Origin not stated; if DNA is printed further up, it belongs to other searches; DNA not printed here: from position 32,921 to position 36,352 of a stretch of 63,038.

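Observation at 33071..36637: A two-gene orphan cassette on the opposite strand splits the conserved prfA-prmC pair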

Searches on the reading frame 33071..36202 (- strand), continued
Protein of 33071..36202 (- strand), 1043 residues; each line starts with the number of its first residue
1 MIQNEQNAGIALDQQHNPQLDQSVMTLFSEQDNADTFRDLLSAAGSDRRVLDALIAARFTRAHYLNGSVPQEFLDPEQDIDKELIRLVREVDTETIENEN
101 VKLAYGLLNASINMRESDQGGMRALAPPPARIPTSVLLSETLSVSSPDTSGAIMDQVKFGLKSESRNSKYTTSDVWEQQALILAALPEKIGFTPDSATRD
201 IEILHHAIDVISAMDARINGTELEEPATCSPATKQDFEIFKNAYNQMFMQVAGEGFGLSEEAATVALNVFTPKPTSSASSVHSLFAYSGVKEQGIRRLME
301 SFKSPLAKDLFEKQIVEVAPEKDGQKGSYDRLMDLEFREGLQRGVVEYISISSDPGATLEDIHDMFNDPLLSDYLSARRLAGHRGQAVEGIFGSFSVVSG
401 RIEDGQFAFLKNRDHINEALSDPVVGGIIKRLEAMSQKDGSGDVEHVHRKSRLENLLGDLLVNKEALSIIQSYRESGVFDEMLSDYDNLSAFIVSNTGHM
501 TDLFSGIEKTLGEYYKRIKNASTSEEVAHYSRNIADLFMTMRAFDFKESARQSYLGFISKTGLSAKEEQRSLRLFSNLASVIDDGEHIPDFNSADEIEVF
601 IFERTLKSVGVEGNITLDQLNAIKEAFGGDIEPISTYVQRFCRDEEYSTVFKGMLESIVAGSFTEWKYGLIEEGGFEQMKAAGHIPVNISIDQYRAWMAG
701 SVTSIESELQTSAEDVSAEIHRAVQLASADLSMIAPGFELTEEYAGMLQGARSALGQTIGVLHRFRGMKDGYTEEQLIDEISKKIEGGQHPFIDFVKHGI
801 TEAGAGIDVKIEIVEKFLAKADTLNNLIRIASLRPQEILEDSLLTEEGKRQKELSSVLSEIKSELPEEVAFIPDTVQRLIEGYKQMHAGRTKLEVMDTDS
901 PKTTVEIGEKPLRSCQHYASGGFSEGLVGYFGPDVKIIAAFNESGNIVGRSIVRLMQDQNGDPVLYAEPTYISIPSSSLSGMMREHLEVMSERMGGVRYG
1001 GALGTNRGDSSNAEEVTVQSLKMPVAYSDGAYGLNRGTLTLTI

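Call 43: find_encoding_contigs(protein=P0151, flank=7000, max_places=2)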
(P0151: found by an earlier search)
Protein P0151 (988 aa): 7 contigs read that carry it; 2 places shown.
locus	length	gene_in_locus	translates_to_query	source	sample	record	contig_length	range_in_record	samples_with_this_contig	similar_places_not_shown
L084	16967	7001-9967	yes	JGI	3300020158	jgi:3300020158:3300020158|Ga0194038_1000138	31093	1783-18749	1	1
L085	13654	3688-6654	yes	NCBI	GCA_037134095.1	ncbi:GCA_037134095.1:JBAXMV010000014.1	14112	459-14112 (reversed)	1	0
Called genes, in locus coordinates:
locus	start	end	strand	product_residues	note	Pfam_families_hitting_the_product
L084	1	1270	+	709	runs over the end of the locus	PF01138:RNase_PH, PF03725:RNase_PH_C, PF01138:RNase_PH, PF00013:KH_1, PF00575:S1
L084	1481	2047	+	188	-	PF03167:UDG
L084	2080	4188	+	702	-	PF00753:Lactamase_B, PF23023:Anti-Pycsar_Apyc1 (faint), PF02112:PDEase_II (faint), PF12706:Lactamase_B_2 (weak), PF22505:RNase_J_b_CASP, PF17770:RNase_J_C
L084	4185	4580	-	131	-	-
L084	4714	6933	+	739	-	PF13491:FtsK_4TM, PF17854:FtsK_alpha, PF01580:FtsK_SpoIIIE, PF09397:FtsK_gamma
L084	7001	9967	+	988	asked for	-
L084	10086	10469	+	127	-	PF01250:Ribosomal_S6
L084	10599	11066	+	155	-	PF00436:SSB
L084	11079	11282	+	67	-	PF01084:Ribosomal_S18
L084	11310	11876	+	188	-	PF08207:EFP_N, PF01132:EFP, PF09285:Elong-fact-P_C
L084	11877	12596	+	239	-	PF01479:S4, PF01728:FtsJ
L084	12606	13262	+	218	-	PF00156:Pribosyltran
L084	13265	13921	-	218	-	PF00027:cNMP_binding, PF13545:HTH_Crp_2, PF00325:Crp (weak)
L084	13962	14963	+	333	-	PF14470:bPH_3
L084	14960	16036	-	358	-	PF01926:MMR_HSR1, PF02421:FeoB_N, PF06071:YchF-GTPase_C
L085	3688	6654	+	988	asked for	-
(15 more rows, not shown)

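Call 44: find_encoding_contigs(protein=P0003, flank=7000, max_places=2)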
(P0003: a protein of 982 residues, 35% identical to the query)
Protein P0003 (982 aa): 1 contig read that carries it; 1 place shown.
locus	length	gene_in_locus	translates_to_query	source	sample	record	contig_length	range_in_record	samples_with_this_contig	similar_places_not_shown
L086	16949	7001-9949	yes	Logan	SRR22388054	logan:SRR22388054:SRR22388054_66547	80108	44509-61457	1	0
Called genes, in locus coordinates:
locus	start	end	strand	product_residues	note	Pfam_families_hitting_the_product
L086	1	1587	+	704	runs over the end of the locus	PF01138:RNase_PH, PF03725:RNase_PH_C, PF01138:RNase_PH, PF00013:KH_1, PF00575:S1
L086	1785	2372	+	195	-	PF03167:UDG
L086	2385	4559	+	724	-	PF00753:Lactamase_B, PF23023:Anti-Pycsar_Apyc1 (weak), PF12706:Lactamase_B_2 (weak), PF22505:RNase_J_b_CASP, PF17770:RNase_J_C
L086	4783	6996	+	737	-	PF13491:FtsK_4TM, PF17854:FtsK_alpha, PF01580:FtsK_SpoIIIE, PF01935:DUF87 (weak), PF09397:FtsK_gamma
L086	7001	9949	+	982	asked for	-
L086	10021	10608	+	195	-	-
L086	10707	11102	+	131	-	PF01250:Ribosomal_S6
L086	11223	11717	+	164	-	PF00436:SSB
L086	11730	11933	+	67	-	PF01084:Ribosomal_S18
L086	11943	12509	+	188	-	PF08207:EFP_N, PF01132:EFP, PF09285:Elong-fact-P_C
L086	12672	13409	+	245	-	PF01479:S4, PF01728:FtsJ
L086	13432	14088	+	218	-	PF00156:Pribosyltran (weak)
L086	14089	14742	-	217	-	PF00027:cNMP_binding, PF13545:HTH_Crp_2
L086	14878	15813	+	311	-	PF14470:bPH_3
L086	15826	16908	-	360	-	PF01926:MMR_HSR1, PF02421:FeoB_N, PF06071:YchF-GTPase_C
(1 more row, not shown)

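Call 45: find_encoding_contigs(protein=P0013, flank=7000, max_places=2)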
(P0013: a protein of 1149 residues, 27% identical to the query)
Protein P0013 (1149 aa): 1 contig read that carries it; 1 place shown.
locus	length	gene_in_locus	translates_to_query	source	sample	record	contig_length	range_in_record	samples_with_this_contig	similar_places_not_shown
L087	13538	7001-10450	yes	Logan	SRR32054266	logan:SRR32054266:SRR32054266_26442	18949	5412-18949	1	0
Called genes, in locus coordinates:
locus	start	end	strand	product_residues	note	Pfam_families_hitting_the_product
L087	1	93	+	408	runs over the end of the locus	PF21269:TreT_GT1, PF00534:Glycos_transf_1, PF13692:Glyco_trans_1_4, PF20706:GT4-conflict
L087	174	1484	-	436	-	PF22422:MGH1-like_GH, PF01204:Trehalase, PF03200:Glyco_hydro_63 (weak)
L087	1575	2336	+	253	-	-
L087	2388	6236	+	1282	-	-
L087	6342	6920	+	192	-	-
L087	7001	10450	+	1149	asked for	-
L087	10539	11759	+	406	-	-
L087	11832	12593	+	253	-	PF00142:Fer4_NifH, PF01656:CbiA, PF02374:ArsA_ATPase, PF06564:CBP_BcsQ (weak), PF09140:MipZ, PF10609:ParA, PF13614:AAA_31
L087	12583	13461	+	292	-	PF02195:ParB_N, PF17762:HTH_ParB, PF23552:ParB_C (weak)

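Call 48: find_encoding_contigs(protein=P0014, flank=7000, max_places=2)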
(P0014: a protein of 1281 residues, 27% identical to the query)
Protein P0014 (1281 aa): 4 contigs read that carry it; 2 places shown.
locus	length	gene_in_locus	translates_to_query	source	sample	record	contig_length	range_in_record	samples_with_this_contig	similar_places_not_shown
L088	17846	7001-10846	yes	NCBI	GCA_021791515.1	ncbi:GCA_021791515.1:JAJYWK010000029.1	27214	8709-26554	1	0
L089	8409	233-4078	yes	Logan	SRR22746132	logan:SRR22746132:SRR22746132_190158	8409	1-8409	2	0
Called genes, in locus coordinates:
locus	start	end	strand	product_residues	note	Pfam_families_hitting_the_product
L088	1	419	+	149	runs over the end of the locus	-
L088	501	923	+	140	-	PF02021:UPF0102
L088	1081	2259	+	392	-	PF08529:NusA_N, PF00575:S1 (faint), PF13184:KH_NusA_1st, PF26594:KH_NusA_2nd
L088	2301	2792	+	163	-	-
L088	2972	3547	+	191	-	PF00574:CLP_protease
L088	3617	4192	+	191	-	PF07963:N_methyl (weak)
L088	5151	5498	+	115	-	PF01541:GIY-YIG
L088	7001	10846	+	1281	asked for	-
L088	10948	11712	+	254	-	PF02535:Zip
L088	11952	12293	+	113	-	PF00076:RRM_1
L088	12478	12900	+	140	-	PF07884:VKOR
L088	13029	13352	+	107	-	-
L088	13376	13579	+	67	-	-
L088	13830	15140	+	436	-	PF00188:CAP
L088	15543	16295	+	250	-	PF01726:LexA_DNA_bind (faint), PF01628:HrcA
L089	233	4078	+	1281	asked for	-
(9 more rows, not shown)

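Call 49: find_encoding_contigs(protein=P0133, flank=7000, max_places=2)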
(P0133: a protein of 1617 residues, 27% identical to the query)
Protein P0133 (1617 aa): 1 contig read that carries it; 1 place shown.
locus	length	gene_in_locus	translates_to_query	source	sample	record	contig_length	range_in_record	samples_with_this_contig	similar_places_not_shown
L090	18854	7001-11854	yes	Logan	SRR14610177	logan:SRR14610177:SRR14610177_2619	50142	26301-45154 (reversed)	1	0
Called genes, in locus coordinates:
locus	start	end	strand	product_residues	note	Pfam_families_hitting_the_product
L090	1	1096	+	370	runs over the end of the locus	PF00989:PAS (weak), PF08448:PAS_4 (weak), PF13426:PAS_9, PF04542:Sigma70_r2, PF08281:Sigma70_r4_2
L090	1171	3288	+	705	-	PF03477:ATP-cone, PF13597:NRDD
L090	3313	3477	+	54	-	PF13597:NRDD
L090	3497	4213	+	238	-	PF13353:Fer4_12, PF04055:Radical_SAM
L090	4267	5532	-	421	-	-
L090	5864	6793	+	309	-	-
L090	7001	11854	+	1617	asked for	-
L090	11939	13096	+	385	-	PF01931:NTPase_I-T (weak)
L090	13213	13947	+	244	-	PF00984:UDPG_MGDP_dh (weak)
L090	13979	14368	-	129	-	-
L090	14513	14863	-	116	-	-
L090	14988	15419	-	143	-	PF00903:Glyoxalase, PF22677:Ble-like_N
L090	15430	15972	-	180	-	PF01928:CYTH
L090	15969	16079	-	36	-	-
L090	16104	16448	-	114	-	-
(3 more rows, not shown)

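Call 55: predict_structure(alignment_id=A1)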
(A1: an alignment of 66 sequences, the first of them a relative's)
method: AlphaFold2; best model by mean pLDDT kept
length: 1043 residues; sequences in the alignment: 66
mean_pLDDT: 75.0   pTM: 0.62
mean pLDDT of the five models: 75.0, 74.9, 72.5, 71.4, 68.8
residues with pLDDT >= 90: 368; 70-90: 322; 50-70: 155; < 50: 198
segments of 3 or more residues with pLDDT < 50: 1-15, 65-68, 121-125, 163-171, 222-224, 275-289, 316-341, 365-367, 378-420, 431-474, 477-494, 1005-1009
pLDDT, mean of each block of 10 residues (from residue 1): 28 54 82 78 83 88 54 82 93 90 89 77 55 80 79 72 47 60 64 61 68 66 56 77 82 80 79 48 43 68 67 51 39 40 52 55 51 52 33 29 33 44 51 41 32 36 43 47 43 55 88 90 78 83 85 94 94 92 92 92 92 89 93 91 94 96 96 92 98 96 79 92 82 74 89 93 90 88 77 82 82 92 94 96 96 96 87 91 84 93 92 80 90 97 93 97 95 88 94 89 55 87 94 91 88
secondary structure, 60 per line:
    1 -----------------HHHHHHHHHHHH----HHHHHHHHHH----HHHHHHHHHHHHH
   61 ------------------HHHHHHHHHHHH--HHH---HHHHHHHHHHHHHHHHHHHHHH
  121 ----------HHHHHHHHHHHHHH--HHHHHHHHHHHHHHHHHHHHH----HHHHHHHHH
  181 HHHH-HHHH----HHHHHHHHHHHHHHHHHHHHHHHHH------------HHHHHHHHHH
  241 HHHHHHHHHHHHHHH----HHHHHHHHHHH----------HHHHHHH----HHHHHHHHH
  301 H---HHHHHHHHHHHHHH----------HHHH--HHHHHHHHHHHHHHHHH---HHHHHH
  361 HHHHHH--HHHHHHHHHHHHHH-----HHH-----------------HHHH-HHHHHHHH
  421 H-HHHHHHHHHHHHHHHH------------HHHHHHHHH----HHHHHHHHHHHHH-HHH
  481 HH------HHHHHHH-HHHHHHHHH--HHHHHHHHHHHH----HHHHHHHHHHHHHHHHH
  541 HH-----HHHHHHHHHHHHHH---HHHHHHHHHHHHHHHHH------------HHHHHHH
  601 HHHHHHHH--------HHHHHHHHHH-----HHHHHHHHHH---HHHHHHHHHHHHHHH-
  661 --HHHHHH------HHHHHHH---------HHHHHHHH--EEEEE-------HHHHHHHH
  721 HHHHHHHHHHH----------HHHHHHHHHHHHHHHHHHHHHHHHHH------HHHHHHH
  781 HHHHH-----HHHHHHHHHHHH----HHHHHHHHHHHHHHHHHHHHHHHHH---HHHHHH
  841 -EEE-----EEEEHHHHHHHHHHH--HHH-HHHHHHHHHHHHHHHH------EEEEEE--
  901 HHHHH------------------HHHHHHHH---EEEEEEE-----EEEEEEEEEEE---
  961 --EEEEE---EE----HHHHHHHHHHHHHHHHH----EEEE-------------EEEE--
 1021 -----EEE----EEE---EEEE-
elements in order (helices of 4 or more, strands of 3 or more residues): H18-29 H34-43 H48-60 H79-90 H99-120 H131-144 H147-167 H172-184 H186-189 H194-218 H231-255 H260-270 H281-287 H292-301 H305-318 H329-332 H335-351 H355-366 H369-382 H408-411 H413-421 H423-438 H451-459 H464-476 H478-482 H489-495 H497-505 H508-519 H524-542 H548-561 H565-581 H594-608 H617-626 H632-641 H645-659 H663-668 H675-681 H691-698 E701-705 H713-731 H742-767 H774-785 H791-802 H807-831 H835-840 E842-844 E850-853 H854-864 H871-886 E893-898 H901-905 H924-931 E935-941 E947-957 E963-967 H977-993 E998-1001 E1015-1018 E1026-1028 E1033-1035 E1039-1042
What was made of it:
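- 33071..36202 (-): Large ORF, 1043 aa: member of an unannotated family of large helical proteins with a C-terminal GNAT-like domain. Model pLDDT is 75 overall and about 90 for aa 500-1043 (call 55).
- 34706..36202 (-): Variable, low-confidence helical N-terminal half (aa 1-499). pLDDT is mostly 30-80 (call 55).
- Checked: The C-terminal alpha/beta module is real (call 55).
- Fold: the full-length model is confident for aa 500-1043 (call 55).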

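Call 57: fold_search(model_id=the predicted structure, library=pdb)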
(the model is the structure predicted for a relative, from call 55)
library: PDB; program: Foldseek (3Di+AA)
matches with E <= 10: 377; with E <= 0.001: 0
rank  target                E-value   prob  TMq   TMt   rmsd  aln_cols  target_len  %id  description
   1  7kd7_D                1.3e-01  0.98  0.09  0.38   8.9       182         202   13  Crystal structure of human NatD (NAA40) bound to a bisubstrate analogue (released 2021-06-16)
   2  6ee1_C                1.4e-01  0.15  0.07  0.10  31.4       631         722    8  Crystal structure of Mycobacterium tuberculosis ICL2 in complex with acetyl-CoA (released 2019-08-14)
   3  6edz_B                1.4e-01  0.15  0.07  0.10  31.2       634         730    9  Crystal structure of Mycobacterium tuberculosis ICL2 in complex with acetyl-CoA, form I (released 2019-08-14)
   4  7kpu_D                1.6e-01  1.00  0.09  0.39   5.1       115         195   16  Crystal structure of human NatD (NAA40) bound to a bisubstrate analogue with a C-3 linker (released 2021-06-16)
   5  2fxf_B                1.6e-01  0.96  0.08  0.38   8.0       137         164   14  Human spermidine/spermine N1-acetyltransferase (released 2006-02-14)
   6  6ee1_D                1.8e-01  0.14  0.07  0.10  31.0       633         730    9  Crystal structure of Mycobacterium tuberculosis ICL2 in complex with acetyl-CoA (released 2019-08-14)
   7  6ee1_A                1.8e-01  0.13  0.07  0.09  31.4       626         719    8  Crystal structure of Mycobacterium tuberculosis ICL2 in complex with acetyl-CoA (released 2019-08-14)
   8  4u9w_D                1.8e-01  0.97  0.07  0.33   6.6       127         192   15  Crystal Structure of NatD bound to H4/H2A peptide and CoA (released 2015-01-28)
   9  6edw_D                1.8e-01  0.21  0.06  0.08  42.0       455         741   11  Crystal structure of Mycobacterium tuberculosis ICL2 in the apo form (released 2019-08-14)
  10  6edz_C                2.0e-01  0.13  0.07  0.10  30.8       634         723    9  Crystal structure of Mycobacterium tuberculosis ICL2 in complex with acetyl-CoA, form I (released 2019-08-14)
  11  9obo_A                2.0e-01  0.12  0.06  0.08  42.6       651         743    8  Crystal structure of Mycobacterium tuberculosis isocitrate lyase 2 fixed in the apo form with disulfide bonds (released 2026-03-18)
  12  6edz_A                2.1e-01  0.14  0.07  0.10  31.2       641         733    8  Crystal structure of Mycobacterium tuberculosis ICL2 in complex with acetyl-CoA, form I (released 2019-08-14)
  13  4yfj_A                2.3e-01  0.99  0.07  0.38   4.7        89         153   16  Crystal structure of aminoglycoside acetyltransferase AAC(3)-Ib (released 2015-03-18)
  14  4u9w_B                2.3e-01  0.95  0.08  0.34  14.4       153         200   12  Crystal Structure of NatD bound to H4/H2A peptide and CoA (released 2015-01-28)
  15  7n1l_B                2.4e-01  0.99  0.09  0.52   6.2       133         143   14  Crystal Structure of Ribosomal-protein-alanine N-acetyltransferase from Brucella melitensis biovar Abortus 2308 (released 2021-06-16)
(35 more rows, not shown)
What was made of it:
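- Foldseek with the full model gives GNATs at prob 0.95-1.0 (call 57).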

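Call 68: list_cluster_members(proteins=[P0005, P0007, P0008, P0009, P0010, P0011, P0012, P0018, P0020, P0024])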
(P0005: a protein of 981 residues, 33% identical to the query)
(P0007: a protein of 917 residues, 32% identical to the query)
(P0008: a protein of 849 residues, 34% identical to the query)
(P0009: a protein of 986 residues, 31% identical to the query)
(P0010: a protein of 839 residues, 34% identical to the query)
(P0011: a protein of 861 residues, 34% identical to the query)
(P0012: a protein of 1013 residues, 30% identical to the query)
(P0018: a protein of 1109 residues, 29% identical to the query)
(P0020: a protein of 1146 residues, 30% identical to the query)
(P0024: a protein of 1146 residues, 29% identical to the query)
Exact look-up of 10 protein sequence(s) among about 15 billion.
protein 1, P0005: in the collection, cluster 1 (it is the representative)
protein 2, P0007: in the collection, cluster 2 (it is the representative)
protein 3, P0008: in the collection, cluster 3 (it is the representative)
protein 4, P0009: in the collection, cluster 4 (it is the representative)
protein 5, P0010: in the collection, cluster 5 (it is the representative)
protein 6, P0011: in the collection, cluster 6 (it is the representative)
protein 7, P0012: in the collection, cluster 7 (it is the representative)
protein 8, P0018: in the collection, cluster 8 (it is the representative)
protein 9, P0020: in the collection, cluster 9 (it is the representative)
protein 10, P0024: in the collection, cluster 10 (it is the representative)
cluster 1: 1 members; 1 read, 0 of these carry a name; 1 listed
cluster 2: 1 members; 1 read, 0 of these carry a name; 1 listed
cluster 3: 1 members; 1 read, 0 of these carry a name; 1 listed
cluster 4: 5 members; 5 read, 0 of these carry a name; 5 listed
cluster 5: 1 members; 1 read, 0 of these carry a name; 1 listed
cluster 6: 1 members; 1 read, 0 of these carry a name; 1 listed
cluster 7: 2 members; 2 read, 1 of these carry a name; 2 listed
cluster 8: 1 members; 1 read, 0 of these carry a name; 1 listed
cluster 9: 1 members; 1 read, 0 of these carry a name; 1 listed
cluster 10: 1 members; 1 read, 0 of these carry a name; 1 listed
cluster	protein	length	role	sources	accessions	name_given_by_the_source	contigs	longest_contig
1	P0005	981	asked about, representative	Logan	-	-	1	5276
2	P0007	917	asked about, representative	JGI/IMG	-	-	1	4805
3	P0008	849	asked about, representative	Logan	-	-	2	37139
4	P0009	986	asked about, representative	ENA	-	-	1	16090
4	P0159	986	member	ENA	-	-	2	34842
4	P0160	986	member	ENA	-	-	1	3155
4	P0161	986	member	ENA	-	-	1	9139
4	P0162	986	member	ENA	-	-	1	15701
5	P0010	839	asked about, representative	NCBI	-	-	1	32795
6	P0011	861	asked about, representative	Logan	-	-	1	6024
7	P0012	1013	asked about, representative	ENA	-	-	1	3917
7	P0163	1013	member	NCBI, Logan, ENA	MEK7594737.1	MAG: hypothetical protein AAB436_03815 [Patescibacteria group bacterium]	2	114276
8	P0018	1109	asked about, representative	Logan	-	-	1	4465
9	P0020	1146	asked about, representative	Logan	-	-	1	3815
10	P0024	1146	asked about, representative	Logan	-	-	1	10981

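Call 69: find_encoding_contigs(protein=P0163, flank=6000, max_places=1)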
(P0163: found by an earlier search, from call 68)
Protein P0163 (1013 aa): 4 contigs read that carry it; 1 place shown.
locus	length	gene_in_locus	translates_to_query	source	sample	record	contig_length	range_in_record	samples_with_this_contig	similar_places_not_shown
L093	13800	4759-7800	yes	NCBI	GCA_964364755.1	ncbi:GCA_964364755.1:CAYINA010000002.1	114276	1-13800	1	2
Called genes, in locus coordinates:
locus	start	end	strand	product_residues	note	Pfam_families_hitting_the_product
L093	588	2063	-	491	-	PF19077:Big_13 (faint)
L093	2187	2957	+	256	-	-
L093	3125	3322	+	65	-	PF10685:KGG (faint)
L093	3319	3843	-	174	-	-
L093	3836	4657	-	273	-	PF00480:ROK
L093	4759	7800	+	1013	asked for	-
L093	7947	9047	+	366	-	PF00575:S1 (weak), PF13509:S1_2 (faint), PF21710:Spt6_S1 (faint), PF24685:OB_RRP5_4th (faint), PF00575:S1, PF23459:S1_RRP5 (weak)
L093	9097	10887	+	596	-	PF04760:IF2_N, PF00025:Arf (faint), PF00009:GTP_EFTU, PF01926:MMR_HSR1, PF02421:FeoB_N (weak), PF22042:EF-G_D2, PF11987:IF-2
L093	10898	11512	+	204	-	-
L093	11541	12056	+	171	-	PF18908:DUF5663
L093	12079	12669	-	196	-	-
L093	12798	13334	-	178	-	-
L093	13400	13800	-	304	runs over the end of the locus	PF00551:Formyl_trans_N, PF02911:Formyl_trans_C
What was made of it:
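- Many homologues sit co-oriented inside housekeeping gene strings (calls 43, 44, 69). Several members neighbour translation genes: prfA/prmC here, rpsF-ssb-rpsR-efp (calls 43, 44) and rpsA-infB (call 69).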
